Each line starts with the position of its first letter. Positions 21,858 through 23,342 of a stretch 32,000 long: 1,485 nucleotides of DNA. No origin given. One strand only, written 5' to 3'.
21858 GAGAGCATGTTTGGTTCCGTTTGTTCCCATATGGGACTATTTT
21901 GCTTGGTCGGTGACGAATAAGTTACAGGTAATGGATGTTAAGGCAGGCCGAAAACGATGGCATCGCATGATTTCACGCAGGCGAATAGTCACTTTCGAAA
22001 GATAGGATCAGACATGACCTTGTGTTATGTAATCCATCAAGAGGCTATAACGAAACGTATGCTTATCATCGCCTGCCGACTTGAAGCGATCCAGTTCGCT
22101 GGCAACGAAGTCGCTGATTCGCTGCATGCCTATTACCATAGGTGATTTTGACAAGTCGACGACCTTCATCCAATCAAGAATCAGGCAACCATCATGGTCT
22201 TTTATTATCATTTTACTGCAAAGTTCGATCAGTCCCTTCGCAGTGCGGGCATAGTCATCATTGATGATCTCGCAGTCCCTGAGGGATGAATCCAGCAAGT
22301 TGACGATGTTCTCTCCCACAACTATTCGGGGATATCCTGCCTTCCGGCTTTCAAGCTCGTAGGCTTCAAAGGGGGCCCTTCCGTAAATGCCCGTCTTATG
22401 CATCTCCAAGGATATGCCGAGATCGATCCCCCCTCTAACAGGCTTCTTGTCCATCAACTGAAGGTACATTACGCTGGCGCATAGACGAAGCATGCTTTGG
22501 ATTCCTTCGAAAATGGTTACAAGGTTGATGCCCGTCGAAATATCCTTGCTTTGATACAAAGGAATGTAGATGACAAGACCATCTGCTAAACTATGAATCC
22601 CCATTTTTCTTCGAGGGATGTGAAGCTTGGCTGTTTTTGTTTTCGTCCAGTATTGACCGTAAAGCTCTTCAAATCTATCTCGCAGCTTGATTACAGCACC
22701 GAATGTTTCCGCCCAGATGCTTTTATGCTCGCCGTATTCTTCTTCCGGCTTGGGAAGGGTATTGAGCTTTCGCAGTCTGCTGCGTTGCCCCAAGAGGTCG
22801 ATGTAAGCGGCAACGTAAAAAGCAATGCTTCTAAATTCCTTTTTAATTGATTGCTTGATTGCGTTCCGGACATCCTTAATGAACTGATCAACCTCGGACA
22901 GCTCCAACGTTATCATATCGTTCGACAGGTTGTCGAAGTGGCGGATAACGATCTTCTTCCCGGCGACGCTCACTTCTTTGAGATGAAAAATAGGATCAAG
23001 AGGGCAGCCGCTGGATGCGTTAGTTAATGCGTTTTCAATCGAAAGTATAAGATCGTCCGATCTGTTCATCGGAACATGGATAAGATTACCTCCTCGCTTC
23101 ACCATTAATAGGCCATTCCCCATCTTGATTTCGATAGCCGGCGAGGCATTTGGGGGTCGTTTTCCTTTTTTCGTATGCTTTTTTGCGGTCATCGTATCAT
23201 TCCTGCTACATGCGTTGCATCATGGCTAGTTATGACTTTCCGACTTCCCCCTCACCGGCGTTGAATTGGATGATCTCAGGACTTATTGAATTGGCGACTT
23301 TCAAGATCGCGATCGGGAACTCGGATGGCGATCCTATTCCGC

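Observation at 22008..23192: Divergent cyclase-homology (palm-fold) protein lacking the canonical transition-state Asn/Arg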

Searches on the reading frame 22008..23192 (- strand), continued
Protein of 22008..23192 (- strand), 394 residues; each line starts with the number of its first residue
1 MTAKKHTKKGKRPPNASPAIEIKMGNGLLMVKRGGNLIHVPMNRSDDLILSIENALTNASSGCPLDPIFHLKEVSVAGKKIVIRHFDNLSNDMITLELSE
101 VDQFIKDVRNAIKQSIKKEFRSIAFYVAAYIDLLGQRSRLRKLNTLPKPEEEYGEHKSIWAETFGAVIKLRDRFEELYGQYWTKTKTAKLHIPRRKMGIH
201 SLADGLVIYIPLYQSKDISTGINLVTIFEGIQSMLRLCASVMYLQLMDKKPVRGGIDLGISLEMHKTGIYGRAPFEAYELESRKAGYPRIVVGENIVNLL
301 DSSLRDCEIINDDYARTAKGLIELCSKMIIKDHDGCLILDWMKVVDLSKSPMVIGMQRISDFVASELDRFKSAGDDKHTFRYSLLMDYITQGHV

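Call 42: search_protein_families(library=padloc, alignment_id=A4, max_evalue=1e-10)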
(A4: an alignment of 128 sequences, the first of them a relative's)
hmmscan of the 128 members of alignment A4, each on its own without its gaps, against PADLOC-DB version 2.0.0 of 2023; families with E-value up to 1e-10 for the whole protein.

A. member 1, L011:4847-5134:+ (96 aa): 0 families

B. families by the number of members that match (of 128 scanned): 83 families (the first 25 are shown)
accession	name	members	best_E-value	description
PDLC04135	mad3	3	6.5e-105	mads_3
PDLC04140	mad8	3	6.9e-37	mads_8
PDLC03326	MTase_II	1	1.7e-173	Type II methyltransferase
PDLC03404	REase_II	1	1.5e-113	Type II restriction enzyme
PDLC01995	RtcR_PspF2--CARF_AAA_HTH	1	1.1e-111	-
PDLC03657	mREase_IV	1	3.9e-104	Type IV methyl-directed restriction enzyme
PDLC03234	MTase_II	1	5.9e-88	Type II methyltransferase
PDLC04167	Dsr1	1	5e-87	-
PDLC03378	MTase_II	1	7.5e-81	Type II methyltransferase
PDLC02183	Dsr1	1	5.4e-74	-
PDLC00026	DruM2|DruM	1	9.9e-72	DNA cytosine methylase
PDLC00033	DruM2|DruM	1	6.4e-69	DNA cytosine methylase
PDLC03272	MTase_II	1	6.9e-63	Type II methyltransferase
PDLC05070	PDC-S70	1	4.3e-60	-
PDLC03237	MTase_II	1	4.5e-58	Type II methyltransferase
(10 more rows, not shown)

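Call 45: search_dna_similar(query=window:22008-23192:-, collection=plasmids, mode=protein, max_evalue=0.001, max_rows=20)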
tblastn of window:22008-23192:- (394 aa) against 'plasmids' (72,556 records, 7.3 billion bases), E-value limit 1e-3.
No match.

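Call 46: search_dna_similar(query=window:22008-23192:-, collection=phages, mode=protein, max_evalue=0.001, max_rows=20)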
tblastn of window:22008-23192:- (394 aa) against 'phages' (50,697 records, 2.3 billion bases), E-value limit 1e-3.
No match.

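Call 47: search_dna_similar(query=L054:4832-5707:+, collection=plasmids, mode=protein, max_evalue=0.001, max_rows=20)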
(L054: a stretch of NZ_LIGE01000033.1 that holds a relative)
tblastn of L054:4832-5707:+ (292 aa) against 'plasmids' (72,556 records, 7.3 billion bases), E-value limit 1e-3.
No match.

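Call 48: search_dna_similar(query=L054:4832-5707:+, collection=phages, mode=protein, max_evalue=0.001, max_rows=20)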
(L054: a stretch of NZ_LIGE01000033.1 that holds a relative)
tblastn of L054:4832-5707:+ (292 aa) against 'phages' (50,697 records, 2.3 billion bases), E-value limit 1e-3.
No match.

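Call 68: search_protein_families(library=ncbifam, proteins=[P0035, P0008, P0123], max_evalue=1)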
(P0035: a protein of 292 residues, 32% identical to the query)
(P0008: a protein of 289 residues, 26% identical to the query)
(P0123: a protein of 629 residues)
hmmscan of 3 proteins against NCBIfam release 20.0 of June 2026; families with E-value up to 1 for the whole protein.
P0035 (292 aa): 0 families

P0008 (289 aa): 0 families

P0123 (629 aa): 0 families

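Call 80: find_encoding_contigs(protein=P0044, flank=7000, max_places=1)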
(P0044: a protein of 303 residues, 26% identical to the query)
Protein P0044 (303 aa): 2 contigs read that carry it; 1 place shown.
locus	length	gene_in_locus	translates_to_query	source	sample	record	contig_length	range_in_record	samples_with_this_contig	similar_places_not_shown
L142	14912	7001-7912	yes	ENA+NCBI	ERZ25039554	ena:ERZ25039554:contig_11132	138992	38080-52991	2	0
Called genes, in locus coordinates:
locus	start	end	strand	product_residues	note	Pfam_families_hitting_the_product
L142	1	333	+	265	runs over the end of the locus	PF00459:Inositol_P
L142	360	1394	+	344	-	PF01384:PHO4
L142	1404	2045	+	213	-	PF01865:PhoU_div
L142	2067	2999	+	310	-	PF00005:ABC_tran, PF02463:SMC_N (faint), PF13191:AAA_16 (weak), PF13304:AAA_21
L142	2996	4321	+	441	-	-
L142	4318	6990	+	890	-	PF01624:MutS_I, PF05188:MutS_II, PF05192:MutS_III, PF05190:MutS_IV, PF00488:MutS_V, PF27441:MutS_C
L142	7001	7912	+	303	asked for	-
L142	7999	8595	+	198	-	-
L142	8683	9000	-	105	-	PF11743:DUF3301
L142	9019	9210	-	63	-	PF07866:DUF1653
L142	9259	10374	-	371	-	PF08100:Dimerisation, PF00891:Methyltransf_2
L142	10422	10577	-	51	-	-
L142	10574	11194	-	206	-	PF00440:TetR_N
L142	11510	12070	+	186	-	PF13505:OMP_b-brl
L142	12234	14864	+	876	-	PF17900:Peptidase_M1_N, PF01433:Peptidase_M1, PF11940:DUF3458, PF17432:DUF3458_C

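Call 81: find_encoding_contigs(protein=P0102, flank=7000, max_places=1)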
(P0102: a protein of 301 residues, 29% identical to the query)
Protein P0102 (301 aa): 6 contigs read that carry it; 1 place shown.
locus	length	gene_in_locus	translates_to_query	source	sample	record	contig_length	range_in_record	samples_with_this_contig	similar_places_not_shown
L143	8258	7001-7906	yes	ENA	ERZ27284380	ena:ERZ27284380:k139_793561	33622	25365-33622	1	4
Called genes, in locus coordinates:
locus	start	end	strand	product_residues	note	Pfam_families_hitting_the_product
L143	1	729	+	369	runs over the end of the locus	PF00923:TAL_FSA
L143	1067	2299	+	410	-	PF13091:PLDc_2, PF00614:PLDc (weak), PF13091:PLDc_2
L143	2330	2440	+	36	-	-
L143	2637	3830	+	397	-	PF00871:Acetate_kinase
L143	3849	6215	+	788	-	PF09364:XFP_N, PF03894:XFP, PF09363:XFP_C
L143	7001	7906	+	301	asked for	-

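Call 82: find_encoding_contigs(protein=P0048, flank=7000, max_places=1)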
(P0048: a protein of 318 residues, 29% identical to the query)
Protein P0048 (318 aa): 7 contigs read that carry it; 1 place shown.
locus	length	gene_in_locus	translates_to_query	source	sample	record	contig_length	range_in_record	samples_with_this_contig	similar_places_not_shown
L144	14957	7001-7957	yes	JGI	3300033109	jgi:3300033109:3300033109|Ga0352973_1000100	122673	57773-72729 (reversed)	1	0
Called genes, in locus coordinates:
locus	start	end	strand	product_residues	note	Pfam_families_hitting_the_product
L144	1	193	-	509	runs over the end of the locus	PF04055:Radical_SAM, PF02579:Nitro_FeMo-Co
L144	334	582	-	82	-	-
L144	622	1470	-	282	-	-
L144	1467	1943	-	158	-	PF12840:HTH_20 (faint), PF13404:HTH_AsnC-type, PF13412:HTH_24, PF01047:MarR (weak), PF09339:HTH_IclR (faint), PF01037:AsnC_trans_reg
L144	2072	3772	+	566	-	PF00682:HMGL-like, PF22615:IPMS_D2, PF08502:LeuA_dimer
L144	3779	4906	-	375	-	PF00015:MCPsignal, PF13682:CZB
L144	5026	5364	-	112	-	-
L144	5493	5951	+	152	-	PF08327:AHSA1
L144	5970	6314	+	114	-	PF04828:GFA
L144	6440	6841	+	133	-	-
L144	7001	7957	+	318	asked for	-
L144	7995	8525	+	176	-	PF11066:DUF2867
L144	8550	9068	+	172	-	PF07883:Cupin_2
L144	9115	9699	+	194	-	PF06736:TMEM175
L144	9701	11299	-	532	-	PF01590:GAF, PF13185:GAF_2, PF00158:Sigma54_activat, PF14532:Sigma54_activ_2, PF07728:AAA_5 (weak), PF25601:AAA_lid_14, PF02954:HTH_8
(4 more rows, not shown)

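Call 94: list_cluster_members(proteins=[P0001, P0054, P0119])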
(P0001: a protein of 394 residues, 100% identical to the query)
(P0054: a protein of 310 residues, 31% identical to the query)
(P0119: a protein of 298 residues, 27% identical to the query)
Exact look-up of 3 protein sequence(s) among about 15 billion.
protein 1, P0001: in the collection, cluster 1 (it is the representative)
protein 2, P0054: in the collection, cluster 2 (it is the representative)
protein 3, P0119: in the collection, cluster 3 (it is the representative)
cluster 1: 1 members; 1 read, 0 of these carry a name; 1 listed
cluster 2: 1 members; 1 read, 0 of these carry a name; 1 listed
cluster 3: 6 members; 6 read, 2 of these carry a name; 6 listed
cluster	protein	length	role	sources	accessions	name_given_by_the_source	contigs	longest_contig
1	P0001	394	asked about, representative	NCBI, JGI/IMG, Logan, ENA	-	-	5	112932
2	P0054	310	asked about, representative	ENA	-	-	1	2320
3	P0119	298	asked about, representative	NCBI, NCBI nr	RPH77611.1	MAG: hypothetical protein EHM80_12180 [Nitrospiraceae bacterium]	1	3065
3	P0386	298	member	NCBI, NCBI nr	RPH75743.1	MAG: hypothetical protein EHM80_15750 [Nitrospiraceae bacterium]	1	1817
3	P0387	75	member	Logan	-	-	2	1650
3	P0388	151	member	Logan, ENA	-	-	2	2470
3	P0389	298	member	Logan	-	-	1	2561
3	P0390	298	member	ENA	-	-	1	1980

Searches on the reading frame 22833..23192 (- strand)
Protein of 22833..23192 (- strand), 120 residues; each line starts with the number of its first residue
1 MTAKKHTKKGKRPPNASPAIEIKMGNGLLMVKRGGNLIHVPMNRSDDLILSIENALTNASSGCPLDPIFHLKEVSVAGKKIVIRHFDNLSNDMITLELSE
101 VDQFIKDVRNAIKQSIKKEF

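Call 55: search_protein_families(library=pfam, proteins=[window:22833-23192:-], max_evalue=10)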
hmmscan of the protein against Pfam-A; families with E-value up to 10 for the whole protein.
window:22833-23192:- (120 aa): 0 families

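Call 86: find_related_loci(query=window:22833-23192:-, collection=viral_contigs, flank=3000)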
Query window:22833-23192:- (120 aa) in viral_contigs; peptide patterns used: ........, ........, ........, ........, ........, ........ (x = any residue, [..] = any of these).
7 stretches matched a pattern, but none encodes a relative of the query by tblastn (E <= 1e-3).
